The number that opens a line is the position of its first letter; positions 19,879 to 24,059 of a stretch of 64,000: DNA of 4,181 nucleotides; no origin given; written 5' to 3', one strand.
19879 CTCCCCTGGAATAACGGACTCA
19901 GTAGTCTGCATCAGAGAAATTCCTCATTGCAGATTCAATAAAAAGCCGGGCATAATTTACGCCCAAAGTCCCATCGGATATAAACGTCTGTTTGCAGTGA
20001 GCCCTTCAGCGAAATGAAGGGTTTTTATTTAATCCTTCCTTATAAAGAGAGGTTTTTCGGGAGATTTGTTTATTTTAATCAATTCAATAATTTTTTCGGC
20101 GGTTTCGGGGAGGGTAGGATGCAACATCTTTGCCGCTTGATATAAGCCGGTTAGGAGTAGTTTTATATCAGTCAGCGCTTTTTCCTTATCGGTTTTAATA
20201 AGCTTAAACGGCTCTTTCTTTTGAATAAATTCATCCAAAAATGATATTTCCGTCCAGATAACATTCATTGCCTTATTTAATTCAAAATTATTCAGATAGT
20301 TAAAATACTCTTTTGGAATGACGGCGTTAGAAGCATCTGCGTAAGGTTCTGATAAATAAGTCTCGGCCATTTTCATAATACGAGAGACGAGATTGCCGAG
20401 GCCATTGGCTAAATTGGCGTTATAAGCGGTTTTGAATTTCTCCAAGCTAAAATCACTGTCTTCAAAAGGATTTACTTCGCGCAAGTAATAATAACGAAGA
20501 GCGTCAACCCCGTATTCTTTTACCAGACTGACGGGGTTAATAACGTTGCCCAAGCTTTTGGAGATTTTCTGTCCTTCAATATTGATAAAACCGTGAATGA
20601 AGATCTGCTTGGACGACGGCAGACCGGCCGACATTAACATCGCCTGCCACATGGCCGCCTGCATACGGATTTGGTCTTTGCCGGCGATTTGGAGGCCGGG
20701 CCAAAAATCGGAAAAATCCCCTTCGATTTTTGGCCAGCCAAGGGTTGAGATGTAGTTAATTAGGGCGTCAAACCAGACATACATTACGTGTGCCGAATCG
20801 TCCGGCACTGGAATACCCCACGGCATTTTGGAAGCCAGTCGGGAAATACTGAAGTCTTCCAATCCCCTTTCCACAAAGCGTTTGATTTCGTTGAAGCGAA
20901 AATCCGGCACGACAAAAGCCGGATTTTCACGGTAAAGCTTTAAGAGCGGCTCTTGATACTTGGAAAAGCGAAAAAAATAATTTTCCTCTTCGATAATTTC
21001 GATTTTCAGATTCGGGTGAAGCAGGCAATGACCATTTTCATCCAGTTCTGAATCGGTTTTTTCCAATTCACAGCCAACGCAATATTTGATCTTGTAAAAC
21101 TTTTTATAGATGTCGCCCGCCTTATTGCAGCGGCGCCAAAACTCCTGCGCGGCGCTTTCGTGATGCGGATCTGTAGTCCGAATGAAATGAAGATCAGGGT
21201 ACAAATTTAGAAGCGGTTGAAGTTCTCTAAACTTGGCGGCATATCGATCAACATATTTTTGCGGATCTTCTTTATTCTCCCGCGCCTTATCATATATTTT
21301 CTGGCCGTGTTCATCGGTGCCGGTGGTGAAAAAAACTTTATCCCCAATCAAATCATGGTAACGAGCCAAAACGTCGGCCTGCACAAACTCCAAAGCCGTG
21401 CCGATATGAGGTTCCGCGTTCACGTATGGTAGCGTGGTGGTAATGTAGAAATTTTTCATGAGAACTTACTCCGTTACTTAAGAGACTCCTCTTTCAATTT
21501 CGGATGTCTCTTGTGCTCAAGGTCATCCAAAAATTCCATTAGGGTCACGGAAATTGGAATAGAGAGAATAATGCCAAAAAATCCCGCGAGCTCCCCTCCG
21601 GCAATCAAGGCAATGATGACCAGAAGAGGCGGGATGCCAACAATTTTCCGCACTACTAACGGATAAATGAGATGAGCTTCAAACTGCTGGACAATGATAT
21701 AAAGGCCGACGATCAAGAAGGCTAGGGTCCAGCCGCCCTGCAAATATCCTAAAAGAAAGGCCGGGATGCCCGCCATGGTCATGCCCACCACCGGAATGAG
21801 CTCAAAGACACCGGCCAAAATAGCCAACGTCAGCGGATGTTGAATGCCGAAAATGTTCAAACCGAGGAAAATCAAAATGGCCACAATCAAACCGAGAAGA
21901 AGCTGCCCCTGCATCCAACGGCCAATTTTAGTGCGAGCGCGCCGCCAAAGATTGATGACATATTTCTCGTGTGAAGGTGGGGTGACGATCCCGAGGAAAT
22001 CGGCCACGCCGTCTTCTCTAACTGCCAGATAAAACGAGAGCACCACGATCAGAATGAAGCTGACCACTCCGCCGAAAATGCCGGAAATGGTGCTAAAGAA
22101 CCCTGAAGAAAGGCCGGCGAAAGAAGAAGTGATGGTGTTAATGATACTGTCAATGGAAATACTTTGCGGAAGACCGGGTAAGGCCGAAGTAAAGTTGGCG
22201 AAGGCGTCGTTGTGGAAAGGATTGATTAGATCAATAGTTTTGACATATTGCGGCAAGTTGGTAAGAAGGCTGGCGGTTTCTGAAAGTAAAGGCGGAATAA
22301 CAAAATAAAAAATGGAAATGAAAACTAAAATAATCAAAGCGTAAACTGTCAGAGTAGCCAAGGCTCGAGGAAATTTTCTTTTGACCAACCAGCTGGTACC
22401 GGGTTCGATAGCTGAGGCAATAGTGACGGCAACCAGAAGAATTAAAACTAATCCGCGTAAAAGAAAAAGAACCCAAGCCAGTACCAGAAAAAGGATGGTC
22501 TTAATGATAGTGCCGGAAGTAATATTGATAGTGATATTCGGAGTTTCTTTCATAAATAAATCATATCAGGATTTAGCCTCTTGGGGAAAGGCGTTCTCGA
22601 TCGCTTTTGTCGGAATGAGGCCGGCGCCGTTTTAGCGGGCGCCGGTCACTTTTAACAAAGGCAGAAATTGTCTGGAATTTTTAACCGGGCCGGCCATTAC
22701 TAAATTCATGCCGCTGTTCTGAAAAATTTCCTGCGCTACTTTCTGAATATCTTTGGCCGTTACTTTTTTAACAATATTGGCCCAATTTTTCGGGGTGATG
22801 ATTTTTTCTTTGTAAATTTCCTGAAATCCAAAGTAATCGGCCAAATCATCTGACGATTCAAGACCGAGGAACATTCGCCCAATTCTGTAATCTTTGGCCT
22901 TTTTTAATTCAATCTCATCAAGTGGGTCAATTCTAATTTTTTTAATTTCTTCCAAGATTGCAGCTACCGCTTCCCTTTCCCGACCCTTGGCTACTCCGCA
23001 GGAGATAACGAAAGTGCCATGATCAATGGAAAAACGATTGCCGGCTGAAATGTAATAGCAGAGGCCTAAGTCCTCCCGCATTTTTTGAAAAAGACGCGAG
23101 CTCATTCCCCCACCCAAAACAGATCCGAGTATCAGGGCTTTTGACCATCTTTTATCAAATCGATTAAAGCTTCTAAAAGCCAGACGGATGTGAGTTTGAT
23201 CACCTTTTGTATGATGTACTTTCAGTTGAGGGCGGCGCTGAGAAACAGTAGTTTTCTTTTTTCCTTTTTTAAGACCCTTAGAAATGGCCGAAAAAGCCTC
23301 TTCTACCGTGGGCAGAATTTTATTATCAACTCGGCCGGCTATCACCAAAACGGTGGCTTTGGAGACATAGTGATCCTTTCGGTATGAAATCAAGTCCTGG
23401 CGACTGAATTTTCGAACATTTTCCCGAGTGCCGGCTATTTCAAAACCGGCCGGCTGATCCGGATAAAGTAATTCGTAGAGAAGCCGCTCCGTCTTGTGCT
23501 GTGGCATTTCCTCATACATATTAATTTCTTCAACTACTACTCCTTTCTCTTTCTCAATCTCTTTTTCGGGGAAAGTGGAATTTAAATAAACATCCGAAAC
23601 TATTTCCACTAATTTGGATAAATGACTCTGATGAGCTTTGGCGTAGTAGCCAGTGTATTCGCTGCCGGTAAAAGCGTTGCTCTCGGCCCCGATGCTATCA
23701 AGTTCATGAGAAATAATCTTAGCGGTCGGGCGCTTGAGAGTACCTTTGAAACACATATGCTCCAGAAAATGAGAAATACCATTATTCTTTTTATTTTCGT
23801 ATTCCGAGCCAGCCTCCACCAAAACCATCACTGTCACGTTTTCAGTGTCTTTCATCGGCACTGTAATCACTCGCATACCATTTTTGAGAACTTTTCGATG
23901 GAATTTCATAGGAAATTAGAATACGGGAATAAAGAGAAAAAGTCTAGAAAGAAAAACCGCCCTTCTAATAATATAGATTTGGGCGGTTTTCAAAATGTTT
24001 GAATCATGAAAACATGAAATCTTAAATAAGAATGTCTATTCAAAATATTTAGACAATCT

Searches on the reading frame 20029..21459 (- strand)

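Call 77: search_protein_families(library=pfam, proteins=[window:20029-21459:-], max_evalue=0.00001)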
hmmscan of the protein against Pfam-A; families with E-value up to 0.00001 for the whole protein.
window:20029-21459:- (476 aa): 4 families
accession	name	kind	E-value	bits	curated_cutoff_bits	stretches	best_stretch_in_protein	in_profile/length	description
PF09334.17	tRNA-synt_1g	-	1.4e-91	307.7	20.1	2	143-362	167-391/391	tRNA synthetases class I (M)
PF00133.28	tRNA-synt_1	-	1e-32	113.9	22.7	2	224-326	297-403/414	tRNA synthetases class I (I, L, M and V)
PF01406.26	tRNA-synt_1e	-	3.1e-14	53.5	27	1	284-328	238-283/301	tRNA synthetases class I (C) catalytic domain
PF19303.5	Anticodon_3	-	2e-06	28.2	23.5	1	383-464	23-104/152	Anticodon binding domain of methionyl tRNA ligase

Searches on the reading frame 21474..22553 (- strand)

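Call 77: search_protein_families(library=pfam, proteins=[window:21474-22553:-], max_evalue=0.00001)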
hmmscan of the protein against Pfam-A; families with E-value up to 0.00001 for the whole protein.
window:21474-22553:- (359 aa): 1 family
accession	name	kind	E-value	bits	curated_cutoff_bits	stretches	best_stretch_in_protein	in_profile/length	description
PF01594.21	AI-2E_transport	-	3.2e-58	197.9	34.3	1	20-345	5-326/327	AI-2E family transporter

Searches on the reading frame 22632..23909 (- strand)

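Call 77: search_protein_families(library=pfam, proteins=[window:22632-23909:-], max_evalue=0.00001)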
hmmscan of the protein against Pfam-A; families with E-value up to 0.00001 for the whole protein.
window:22632-23909:- (425 aa): 2 families
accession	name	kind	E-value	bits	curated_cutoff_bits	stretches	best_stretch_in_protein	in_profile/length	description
PF00675.25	Peptidase_M16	-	3.3e-38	131.4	22.3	1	14-161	2-148/149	Insulinase (Peptidase family M16)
PF05193.26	Peptidase_M16_C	-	1.1e-35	123.5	23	1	167-340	1-179/181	Peptidase M16 inactive domain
